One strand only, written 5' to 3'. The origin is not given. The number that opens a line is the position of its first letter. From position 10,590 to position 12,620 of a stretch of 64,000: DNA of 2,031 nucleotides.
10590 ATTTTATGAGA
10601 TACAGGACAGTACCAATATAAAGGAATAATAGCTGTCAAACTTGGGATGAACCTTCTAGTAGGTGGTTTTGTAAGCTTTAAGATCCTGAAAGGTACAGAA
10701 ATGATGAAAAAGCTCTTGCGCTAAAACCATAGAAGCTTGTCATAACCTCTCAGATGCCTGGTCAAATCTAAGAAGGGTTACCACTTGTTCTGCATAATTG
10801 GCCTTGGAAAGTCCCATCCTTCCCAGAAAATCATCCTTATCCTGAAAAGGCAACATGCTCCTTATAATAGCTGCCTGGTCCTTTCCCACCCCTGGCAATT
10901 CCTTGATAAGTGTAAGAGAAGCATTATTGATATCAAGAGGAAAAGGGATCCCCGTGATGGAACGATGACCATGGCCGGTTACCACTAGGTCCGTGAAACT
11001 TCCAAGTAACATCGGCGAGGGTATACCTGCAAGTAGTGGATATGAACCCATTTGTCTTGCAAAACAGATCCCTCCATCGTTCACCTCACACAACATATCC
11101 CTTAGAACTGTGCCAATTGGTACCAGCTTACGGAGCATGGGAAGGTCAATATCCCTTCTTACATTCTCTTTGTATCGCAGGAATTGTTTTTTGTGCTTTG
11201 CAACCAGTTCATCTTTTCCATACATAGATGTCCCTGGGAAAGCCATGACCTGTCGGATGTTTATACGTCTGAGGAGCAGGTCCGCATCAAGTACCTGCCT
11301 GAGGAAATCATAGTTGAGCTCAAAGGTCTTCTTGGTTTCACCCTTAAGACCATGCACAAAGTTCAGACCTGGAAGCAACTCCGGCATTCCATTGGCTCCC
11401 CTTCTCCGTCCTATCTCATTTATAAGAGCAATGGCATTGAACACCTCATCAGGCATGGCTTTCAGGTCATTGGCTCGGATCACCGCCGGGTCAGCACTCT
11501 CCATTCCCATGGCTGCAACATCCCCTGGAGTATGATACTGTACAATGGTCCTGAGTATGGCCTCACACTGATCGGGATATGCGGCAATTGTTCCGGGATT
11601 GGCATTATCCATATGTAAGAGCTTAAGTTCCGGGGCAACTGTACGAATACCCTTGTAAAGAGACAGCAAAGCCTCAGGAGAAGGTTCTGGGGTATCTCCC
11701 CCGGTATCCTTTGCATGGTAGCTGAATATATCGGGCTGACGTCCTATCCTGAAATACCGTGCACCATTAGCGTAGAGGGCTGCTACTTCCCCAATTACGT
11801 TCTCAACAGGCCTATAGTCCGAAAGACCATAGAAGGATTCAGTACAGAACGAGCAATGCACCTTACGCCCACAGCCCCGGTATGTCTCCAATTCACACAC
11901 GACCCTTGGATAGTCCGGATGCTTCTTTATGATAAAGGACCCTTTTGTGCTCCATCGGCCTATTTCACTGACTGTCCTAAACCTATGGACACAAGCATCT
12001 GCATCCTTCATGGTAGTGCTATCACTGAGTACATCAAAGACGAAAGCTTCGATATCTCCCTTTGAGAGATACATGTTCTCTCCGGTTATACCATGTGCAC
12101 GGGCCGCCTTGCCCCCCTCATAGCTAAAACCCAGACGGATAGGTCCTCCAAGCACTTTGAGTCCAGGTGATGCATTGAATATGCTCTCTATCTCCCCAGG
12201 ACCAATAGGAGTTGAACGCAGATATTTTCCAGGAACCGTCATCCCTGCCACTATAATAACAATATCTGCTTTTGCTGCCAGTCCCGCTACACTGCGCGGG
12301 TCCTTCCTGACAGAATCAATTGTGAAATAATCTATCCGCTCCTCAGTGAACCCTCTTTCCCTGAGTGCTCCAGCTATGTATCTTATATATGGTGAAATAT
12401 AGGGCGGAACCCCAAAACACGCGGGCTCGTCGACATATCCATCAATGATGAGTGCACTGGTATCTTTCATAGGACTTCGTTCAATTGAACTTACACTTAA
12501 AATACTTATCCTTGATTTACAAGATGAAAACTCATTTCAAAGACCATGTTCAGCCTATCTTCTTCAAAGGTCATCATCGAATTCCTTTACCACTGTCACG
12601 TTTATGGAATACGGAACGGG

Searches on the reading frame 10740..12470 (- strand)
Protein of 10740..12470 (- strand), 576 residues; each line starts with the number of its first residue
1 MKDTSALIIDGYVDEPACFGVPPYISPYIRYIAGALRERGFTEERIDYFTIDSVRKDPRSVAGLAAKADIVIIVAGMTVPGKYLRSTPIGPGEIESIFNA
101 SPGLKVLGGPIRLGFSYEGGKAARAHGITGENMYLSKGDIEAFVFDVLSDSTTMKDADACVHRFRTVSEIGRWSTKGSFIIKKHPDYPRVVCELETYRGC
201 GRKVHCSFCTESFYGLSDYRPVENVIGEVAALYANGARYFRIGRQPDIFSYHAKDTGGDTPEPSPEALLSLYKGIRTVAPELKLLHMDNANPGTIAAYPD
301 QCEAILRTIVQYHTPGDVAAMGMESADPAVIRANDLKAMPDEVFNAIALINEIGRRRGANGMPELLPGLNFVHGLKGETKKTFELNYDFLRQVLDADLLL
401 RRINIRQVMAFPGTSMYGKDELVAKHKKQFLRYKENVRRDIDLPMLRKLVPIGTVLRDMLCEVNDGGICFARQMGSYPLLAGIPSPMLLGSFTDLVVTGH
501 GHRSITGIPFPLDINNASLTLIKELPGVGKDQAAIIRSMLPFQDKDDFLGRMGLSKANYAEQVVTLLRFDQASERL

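Call 7: search_protein_families(library=pfam, proteins=[window:10740-12470:-])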
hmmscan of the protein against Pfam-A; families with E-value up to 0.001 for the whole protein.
window:10740-12470:- (576 aa): 1 family
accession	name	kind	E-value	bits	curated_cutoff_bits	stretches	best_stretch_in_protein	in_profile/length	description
PF04055.27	Radical_SAM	-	1.4e-05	25.8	29.5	1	195-389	2-165/166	Radical SAM superfamily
